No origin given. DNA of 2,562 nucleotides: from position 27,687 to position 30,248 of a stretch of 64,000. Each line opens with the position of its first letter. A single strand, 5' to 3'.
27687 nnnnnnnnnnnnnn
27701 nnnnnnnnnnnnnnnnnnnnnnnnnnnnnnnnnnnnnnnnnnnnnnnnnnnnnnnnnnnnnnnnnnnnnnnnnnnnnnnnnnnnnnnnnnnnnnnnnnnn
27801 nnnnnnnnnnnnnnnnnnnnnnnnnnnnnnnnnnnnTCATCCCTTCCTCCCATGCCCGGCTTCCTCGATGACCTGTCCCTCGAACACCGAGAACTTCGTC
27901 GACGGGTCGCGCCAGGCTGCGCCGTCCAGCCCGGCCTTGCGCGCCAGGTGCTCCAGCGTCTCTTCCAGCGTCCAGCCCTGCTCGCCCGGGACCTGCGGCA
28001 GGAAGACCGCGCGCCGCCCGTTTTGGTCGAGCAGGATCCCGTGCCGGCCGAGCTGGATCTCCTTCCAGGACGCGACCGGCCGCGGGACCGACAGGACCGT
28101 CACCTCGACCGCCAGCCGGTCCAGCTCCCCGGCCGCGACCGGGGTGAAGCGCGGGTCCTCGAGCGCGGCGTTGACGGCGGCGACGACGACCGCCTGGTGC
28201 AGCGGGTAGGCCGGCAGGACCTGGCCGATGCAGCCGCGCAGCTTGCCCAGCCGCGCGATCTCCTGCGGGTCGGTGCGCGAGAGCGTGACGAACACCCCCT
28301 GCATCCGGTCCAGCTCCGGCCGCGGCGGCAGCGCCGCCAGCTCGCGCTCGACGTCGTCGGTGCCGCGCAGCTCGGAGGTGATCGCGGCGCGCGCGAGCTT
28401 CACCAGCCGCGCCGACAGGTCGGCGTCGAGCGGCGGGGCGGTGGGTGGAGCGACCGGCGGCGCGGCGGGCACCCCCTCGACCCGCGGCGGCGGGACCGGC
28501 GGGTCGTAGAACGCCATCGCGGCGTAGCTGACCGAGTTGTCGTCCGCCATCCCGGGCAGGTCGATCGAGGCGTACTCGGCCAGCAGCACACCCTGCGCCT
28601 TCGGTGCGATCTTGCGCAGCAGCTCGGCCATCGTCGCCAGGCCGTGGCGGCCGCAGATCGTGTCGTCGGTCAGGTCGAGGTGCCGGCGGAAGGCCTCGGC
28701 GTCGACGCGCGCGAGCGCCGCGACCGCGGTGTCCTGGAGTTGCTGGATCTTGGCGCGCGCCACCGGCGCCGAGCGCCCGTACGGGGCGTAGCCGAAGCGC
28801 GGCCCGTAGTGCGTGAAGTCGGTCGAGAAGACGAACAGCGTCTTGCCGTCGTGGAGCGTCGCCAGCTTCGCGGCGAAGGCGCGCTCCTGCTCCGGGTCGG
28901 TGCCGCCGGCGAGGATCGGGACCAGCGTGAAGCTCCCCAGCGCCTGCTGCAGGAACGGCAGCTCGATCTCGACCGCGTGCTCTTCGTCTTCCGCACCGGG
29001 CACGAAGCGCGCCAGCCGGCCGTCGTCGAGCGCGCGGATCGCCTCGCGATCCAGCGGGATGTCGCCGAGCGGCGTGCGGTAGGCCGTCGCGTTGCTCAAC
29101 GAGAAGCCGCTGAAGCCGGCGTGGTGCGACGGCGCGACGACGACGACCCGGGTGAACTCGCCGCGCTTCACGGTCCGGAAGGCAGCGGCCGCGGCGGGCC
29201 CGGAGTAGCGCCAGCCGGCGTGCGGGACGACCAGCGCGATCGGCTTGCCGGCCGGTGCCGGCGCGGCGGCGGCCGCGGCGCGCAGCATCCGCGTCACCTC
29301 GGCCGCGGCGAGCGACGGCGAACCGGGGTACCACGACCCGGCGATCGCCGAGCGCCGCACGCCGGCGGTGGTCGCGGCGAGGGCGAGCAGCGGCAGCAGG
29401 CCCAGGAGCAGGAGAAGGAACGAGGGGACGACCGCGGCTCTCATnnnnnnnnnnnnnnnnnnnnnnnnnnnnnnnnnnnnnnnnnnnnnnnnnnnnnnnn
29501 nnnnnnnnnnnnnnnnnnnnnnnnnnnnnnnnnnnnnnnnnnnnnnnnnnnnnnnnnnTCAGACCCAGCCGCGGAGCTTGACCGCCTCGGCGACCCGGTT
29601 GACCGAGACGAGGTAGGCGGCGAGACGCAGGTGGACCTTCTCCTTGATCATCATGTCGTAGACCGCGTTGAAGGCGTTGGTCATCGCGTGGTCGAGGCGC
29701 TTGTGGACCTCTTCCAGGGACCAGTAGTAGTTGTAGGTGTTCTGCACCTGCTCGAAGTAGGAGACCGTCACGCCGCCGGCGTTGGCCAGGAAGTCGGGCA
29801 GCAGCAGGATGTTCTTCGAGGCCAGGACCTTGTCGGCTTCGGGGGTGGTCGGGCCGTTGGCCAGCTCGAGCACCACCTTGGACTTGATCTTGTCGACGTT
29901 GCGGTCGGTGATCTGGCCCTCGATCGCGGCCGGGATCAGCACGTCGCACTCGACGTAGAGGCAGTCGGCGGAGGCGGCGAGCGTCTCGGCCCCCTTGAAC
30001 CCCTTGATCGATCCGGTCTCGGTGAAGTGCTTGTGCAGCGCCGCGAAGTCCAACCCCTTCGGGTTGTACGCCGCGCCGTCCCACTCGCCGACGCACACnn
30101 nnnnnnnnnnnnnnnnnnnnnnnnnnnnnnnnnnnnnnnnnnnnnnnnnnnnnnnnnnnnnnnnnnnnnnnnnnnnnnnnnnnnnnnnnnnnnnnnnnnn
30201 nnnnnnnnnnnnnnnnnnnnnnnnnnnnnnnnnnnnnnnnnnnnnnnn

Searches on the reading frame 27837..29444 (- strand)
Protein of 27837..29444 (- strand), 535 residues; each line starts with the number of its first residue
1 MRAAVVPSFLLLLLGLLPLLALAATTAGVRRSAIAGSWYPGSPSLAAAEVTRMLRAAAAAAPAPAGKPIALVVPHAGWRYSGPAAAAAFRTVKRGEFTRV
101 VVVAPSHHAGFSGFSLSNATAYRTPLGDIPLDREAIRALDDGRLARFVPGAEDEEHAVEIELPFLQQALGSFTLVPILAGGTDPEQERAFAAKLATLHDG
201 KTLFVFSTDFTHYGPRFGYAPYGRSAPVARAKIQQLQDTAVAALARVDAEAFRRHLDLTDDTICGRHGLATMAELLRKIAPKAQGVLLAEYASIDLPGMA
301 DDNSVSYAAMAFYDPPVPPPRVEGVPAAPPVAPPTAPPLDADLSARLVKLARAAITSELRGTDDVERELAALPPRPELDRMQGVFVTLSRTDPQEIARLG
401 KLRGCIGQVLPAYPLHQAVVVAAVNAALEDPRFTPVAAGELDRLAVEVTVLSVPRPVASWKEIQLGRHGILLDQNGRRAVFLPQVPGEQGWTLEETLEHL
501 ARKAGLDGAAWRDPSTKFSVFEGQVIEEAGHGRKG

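Call 89: search_protein_families(library=pfam, proteins=[window:27837-29444:-], max_evalue=0.00001)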
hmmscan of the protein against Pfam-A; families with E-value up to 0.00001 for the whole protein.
window:27837-29444:- (535 aa): 2 families
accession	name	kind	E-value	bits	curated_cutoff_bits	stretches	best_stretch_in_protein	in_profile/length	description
PF01875.22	Memo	-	4.7e-50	170.7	27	1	32-310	2-268/269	Memo-like protein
PF01871.22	AMMECR1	-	2.3e-48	164.3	25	1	348-525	1-167/168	AMMECR1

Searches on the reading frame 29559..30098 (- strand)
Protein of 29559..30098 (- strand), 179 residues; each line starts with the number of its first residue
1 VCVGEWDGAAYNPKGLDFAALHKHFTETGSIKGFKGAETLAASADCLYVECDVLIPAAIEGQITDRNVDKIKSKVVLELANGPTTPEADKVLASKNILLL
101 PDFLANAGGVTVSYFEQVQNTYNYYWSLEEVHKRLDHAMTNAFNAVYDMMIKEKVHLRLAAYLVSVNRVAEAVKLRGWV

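Call 89: search_protein_families(library=pfam, proteins=[window:29559-30098:-], max_evalue=0.00001)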
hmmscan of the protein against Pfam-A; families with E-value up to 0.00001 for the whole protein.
window:29559-30098:- (179 aa): 1 family
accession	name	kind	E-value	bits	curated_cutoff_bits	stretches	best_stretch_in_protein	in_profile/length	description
PF00208.27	ELFV_dehydrog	-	6.6e-53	180.3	23.4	1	5-177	63-241/241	Glutamate/Leucine/Phenylalanine/Valine dehydrogenase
